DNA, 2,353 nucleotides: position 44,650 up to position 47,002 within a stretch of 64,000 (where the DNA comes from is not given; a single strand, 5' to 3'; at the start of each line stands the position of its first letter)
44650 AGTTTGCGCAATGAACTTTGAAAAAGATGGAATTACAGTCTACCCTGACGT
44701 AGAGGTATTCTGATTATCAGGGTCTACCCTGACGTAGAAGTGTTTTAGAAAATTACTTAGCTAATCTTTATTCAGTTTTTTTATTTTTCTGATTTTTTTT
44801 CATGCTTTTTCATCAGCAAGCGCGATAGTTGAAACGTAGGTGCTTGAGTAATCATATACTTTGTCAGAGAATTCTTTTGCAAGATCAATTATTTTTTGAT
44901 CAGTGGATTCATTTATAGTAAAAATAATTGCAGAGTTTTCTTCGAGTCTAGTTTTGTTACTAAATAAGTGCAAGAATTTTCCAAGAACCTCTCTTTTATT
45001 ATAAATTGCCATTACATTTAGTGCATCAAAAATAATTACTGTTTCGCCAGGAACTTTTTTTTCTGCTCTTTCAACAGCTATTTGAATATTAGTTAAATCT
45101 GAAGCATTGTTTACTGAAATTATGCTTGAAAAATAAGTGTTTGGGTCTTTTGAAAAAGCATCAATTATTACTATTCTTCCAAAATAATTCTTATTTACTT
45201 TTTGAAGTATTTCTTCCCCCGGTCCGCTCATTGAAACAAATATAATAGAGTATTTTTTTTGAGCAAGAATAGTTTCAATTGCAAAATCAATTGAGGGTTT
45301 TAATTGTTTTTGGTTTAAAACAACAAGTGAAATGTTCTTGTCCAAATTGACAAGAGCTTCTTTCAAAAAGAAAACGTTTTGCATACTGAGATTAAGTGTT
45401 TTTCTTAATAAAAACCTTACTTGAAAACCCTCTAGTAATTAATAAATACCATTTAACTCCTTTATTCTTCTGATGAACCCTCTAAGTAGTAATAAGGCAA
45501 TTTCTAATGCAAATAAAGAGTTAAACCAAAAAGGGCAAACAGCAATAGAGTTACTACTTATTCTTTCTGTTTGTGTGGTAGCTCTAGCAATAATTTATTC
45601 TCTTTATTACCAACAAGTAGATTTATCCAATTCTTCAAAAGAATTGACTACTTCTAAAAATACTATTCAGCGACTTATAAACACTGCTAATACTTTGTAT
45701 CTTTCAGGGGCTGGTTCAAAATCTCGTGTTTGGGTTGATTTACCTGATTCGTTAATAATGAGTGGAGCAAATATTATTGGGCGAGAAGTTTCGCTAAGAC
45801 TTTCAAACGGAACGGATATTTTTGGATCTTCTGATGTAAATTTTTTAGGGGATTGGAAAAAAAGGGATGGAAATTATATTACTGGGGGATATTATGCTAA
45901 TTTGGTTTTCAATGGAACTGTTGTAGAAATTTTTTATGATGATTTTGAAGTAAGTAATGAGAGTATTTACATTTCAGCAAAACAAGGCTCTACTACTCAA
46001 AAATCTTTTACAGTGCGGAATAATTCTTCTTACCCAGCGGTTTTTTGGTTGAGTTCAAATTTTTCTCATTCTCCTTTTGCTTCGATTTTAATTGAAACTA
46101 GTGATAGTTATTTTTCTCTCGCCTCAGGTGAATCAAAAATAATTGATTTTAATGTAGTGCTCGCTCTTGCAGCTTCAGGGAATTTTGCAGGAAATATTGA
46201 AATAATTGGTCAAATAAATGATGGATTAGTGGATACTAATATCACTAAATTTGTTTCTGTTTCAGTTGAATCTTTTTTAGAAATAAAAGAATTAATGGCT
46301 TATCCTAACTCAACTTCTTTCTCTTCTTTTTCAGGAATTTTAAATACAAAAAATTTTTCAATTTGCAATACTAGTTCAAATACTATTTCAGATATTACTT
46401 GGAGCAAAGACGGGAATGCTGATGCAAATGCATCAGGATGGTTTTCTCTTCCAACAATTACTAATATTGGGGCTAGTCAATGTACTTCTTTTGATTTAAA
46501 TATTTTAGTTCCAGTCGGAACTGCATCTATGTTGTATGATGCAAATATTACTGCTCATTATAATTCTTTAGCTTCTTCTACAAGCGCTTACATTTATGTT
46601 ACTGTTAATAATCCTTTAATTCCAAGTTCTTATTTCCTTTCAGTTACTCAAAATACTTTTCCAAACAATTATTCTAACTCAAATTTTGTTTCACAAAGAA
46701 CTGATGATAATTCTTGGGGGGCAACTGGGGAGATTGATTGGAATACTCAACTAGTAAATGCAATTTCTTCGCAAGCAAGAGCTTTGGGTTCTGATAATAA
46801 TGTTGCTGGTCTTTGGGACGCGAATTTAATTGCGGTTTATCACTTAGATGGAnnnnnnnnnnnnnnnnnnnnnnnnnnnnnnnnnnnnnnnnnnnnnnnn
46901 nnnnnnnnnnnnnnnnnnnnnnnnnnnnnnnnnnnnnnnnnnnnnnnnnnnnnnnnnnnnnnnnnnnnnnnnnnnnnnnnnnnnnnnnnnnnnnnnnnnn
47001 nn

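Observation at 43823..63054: Archaeal type IV pilus (Tad/FlaI-like) locus with a 1446-aa LamG-repeat pilin-signal protein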

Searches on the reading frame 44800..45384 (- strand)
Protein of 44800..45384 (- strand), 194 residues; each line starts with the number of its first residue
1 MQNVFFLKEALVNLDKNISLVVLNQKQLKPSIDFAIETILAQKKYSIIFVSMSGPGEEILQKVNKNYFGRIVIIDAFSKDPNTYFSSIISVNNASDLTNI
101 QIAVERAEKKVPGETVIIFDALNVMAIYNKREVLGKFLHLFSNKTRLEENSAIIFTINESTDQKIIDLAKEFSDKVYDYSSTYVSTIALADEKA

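Call 4: search_protein_families(library=pfam, proteins=[window:44800-45384:-], max_evalue=0.01)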
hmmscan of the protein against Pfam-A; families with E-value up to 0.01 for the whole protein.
window:44800-45384:- (194 aa): 3 families
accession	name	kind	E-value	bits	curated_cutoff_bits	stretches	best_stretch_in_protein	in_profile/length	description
PF24336.1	DUF7504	-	0.00019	22.4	27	1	88-174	81-174/179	Family of unknown function (DUF7504)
PF10483.15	Elong_Iki1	-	0.0013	18.7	22.5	1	39-143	33-119/292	Elongator subunit Iki1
PF05763.18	DUF835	-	0.0014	18.9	33.1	1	91-161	55-123/136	Protein of unknown function (DUF835)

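Call 25: search_protein_families(library=ncbifam, proteins=[window:44800-45384:-], max_evalue=0.01)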
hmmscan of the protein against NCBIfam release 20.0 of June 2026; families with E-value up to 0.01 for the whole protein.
window:44800-45384:- (194 aa): 0 families

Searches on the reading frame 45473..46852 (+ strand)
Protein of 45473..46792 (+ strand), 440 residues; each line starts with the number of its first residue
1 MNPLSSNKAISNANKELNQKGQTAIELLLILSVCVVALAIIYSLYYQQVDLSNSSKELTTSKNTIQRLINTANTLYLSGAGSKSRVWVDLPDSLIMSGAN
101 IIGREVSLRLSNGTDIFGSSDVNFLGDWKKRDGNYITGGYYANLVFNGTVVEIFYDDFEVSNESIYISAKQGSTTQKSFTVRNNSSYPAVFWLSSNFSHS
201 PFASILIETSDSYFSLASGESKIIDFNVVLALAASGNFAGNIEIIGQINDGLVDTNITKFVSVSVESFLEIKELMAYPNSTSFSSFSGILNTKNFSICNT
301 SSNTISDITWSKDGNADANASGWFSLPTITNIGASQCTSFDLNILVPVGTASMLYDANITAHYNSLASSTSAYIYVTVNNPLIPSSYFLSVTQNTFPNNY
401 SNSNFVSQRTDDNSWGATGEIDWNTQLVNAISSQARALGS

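Call 36: search_protein_representatives(protein=window:45473-46792:+)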
Query: 440 residues. Proteins with E-value up to 0.001 (for the whole library): 277; up to 1e-10: 107; up to 1e-30: 35. The best 150 are listed.
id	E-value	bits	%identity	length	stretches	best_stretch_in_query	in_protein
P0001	3.8e-277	935.1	100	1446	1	1-440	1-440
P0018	2.1e-114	399.2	54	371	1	18-379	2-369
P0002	1.3e-113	396.5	51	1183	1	20-432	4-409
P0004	3.1e-111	388.7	47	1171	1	17-425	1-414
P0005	6.7e-107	374.5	46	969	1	17-426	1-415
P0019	2.7e-102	359.3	50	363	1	18-369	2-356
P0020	1.2e-95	337.4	45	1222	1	18-429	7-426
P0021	3.3e-94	332.7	48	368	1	20-374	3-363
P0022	4.0e-93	329.1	45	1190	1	20-428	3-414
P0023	8.9e-88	311.5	58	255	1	17-268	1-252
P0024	7.5e-75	268.9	42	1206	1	19-428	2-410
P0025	1.9e-74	267.6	39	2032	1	18-425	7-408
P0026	2.8e-70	253.8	40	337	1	29-379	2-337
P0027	2.8e-68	247.3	44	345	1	18-371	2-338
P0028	4.4e-68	246.6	40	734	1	17-426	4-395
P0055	1.4e-23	100.1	27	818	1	19-374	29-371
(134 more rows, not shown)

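Call 38: predict_structure(alignment_id=A1)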
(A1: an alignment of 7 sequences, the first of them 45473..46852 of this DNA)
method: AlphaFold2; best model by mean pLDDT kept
length: 460 residues; sequences in the alignment: 7
mean_pLDDT: 74.5   pTM: 0.39
mean pLDDT of the five models: 74.5, 70.2, 64.3, 63.4, 59.1
residues with pLDDT >= 90: 90; 70-90: 245; 50-70: 43; < 50: 82
segments of 3 or more residues with pLDDT < 50: 381-460
pLDDT, mean of each block of 10 residues (from residue 1): 54 66 83 86 75 82 92 87 84 78 88 86 87 77 85 81 83 88 84 81 84 87 91 81 86 72 81 80 83 91 87 72 90 92 86 85 74 82 35 37 42 41 35 35 35 30
secondary structure, 60 per line:
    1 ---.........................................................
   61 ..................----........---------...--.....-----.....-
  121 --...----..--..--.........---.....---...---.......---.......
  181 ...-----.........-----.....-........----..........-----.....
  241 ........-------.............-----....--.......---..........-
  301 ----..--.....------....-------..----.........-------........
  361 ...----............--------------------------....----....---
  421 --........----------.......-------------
elements in order: H4-78 E83-90 E100-102 E105-109 E115-119 E123-125 E138-146 E150-154 E158-160 E164-170 E174-183 E189-197 E203-207 H209-212 E213-216 E221-230 E236-248 E256-268 E274-277 E280-286 E290-299 E309-313 H320-323 E337-345 E353-363 E368-379 E406-409 E414-417 H423-430 H441-447

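Call 43: fold_search(model_id=the predicted structure, library=pdb)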
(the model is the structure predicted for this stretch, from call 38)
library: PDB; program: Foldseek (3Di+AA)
matches with E <= 10: 1886; with E <= 0.001: 595
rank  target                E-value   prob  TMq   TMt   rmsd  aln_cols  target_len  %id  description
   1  7sqc_O0               1.6e-13  1.00  0.36  0.16  48.6       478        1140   10  Ciliary C1 central pair apparatus isolated from Chlamydomonas reinhardtii (released 2022-04-13)
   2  9ijj_C                2.0e-13  1.00  0.31  0.16  16.3       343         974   10  In situ structure of the central apparatus in mouse sperm axoneme. (released 2025-06-04)
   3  7sqc_2A               2.8e-12  1.00  0.28  0.19  15.2       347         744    9  Ciliary C1 central pair apparatus isolated from Chlamydomonas reinhardtii (released 2022-04-13)
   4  9ijj_4J               3.7e-12  1.00  0.23  0.16  15.9       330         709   10  In situ structure of the central apparatus in mouse sperm axoneme. (released 2025-06-04)
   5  7sqc_F0               4.1e-12  1.00  0.24  0.31  16.4       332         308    9  Ciliary C1 central pair apparatus isolated from Chlamydomonas reinhardtii (released 2022-04-13)
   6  9ijj_h                2.5e-11  1.00  0.26  0.10  16.4       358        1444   12  In situ structure of the central apparatus in mouse sperm axoneme. (released 2025-06-04)
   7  9ijj_E                4.0e-11  1.00  0.25  0.24  13.3       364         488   10  In situ structure of the central apparatus in mouse sperm axoneme. (released 2025-06-04)
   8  7sqc_2B               4.5e-11  1.00  0.30  0.20  14.9       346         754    9  Ciliary C1 central pair apparatus isolated from Chlamydomonas reinhardtii (released 2022-04-13)
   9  7som_D                6.5e-11  1.00  0.30  0.11  16.4       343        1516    8  Ciliary C2 central pair apparatus isolated from Chlamydomonas reinhardtii (released 2022-04-13)
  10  9ijj_4K               6.8e-11  1.00  0.22  0.25  12.3       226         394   12  In situ structure of the central apparatus in mouse sperm axoneme. (released 2025-06-04)
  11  7sqc_O1               7.2e-11  1.00  0.32  0.23  48.1       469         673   10  Ciliary C1 central pair apparatus isolated from Chlamydomonas reinhardtii (released 2022-04-13)
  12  7sqc_F1               9.9e-11  1.00  0.23  0.23  17.2       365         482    9  Ciliary C1 central pair apparatus isolated from Chlamydomonas reinhardtii (released 2022-04-13)
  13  9ijj_4H               1.2e-10  1.00  0.21  0.04  18.6       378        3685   12  In situ structure of the central apparatus in mouse sperm axoneme. (released 2025-06-04)
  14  9ijj_P                1.3e-10  1.00  0.29  0.24  14.5       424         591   10  In situ structure of the central apparatus in mouse sperm axoneme. (released 2025-06-04)
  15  9ijj_4G               1.5e-10  1.00  0.21  0.03  18.5       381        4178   11  In situ structure of the central apparatus in mouse sperm axoneme. (released 2025-06-04)
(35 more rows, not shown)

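Call 48: find_encoding_contigs(protein=P0025, flank=10000, max_places=2)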
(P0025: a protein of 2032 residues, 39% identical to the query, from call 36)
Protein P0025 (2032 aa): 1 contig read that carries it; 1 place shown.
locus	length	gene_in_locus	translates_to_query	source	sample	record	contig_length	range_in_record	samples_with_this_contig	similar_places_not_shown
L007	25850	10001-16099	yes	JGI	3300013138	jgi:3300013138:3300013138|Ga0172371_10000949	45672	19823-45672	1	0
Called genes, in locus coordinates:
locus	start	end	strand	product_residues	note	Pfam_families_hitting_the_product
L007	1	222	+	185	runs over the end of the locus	-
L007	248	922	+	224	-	PF11848:DUF3368 (faint)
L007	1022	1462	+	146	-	PF00583:Acetyltransf_1, PF13673:Acetyltransf_10, PF13508:Acetyltransf_7, PF08445:FR47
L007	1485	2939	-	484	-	PF00587:tRNA-synt_2b, PF03129:HGTP_anticodon, PF09180:ProRS-C_1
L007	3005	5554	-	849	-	PF01326:PPDK_N, PF00391:PEP-utilizers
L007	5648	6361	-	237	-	-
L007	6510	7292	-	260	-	PF04402:SIMPL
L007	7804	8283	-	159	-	-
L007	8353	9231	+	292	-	PF13481:AAA_25 (weak), PF03796:DnaB_C (weak), PF06745:ATPase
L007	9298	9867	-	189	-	PF05763:DUF835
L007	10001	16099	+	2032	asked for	PF13385:Laminin_G_3, PF02210:Laminin_G_2 (faint), PF22925:TS_C (faint), PF02973:Sialidase (faint), PF13385:Laminin_G_3, PF00354:Pentaxin (faint), PF13385:Laminin_G_3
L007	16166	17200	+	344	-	-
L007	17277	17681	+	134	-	-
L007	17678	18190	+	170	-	-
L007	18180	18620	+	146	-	-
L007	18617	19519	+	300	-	-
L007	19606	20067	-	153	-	PF04021:Class_IIIsignal (weak)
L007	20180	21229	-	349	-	PF00482:T2SSF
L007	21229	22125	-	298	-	PF00482:T2SSF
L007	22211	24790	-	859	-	PF00437:T2SSE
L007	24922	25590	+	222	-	-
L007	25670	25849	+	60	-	?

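Call 49: find_encoding_contigs(protein=P0055, flank=10000, max_places=2)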
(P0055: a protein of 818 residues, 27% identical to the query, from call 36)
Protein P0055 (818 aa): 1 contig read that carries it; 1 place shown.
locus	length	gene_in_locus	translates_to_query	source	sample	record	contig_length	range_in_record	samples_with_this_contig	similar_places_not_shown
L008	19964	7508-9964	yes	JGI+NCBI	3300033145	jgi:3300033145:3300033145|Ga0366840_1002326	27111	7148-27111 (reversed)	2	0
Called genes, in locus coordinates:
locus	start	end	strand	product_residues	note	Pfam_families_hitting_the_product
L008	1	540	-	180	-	?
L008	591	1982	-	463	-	PF01368:DHH, PF21763:DHH_CID, PF02272:DHHA1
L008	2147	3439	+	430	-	-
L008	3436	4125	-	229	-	PF24336:DUF7504 (weak)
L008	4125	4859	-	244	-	PF00154:RecA_N (weak), PF13481:AAA_25 (weak), PF03796:DnaB_C (faint), PF06745:ATPase, PF23442:DUF7125 (weak)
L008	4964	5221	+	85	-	-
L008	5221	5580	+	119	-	-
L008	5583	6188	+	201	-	PF23365:DUF7090 (weak)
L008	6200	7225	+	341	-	PF13481:AAA_25 (faint), PF06745:ATPase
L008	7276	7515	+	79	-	-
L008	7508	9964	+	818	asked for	-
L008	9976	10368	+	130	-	-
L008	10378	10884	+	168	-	-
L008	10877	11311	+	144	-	-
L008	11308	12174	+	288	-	-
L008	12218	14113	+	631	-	PF00437:T2SSE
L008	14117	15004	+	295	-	PF00482:T2SSF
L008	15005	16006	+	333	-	PF00482:T2SSF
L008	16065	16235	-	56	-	-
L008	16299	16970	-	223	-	PF00702:Hydrolase, PF12710:HAD (faint), PF13419:HAD_2, PF13242:Hydrolase_like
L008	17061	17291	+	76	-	-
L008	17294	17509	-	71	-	-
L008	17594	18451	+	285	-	PF02899:Phage_int_SAM_1, PF13495:Phage_int_SAM_4, PF00589:Phage_integrase, PF22823:MrpR_C_cat (weak)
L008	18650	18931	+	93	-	PF05239:PRC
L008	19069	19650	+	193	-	-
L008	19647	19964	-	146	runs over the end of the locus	-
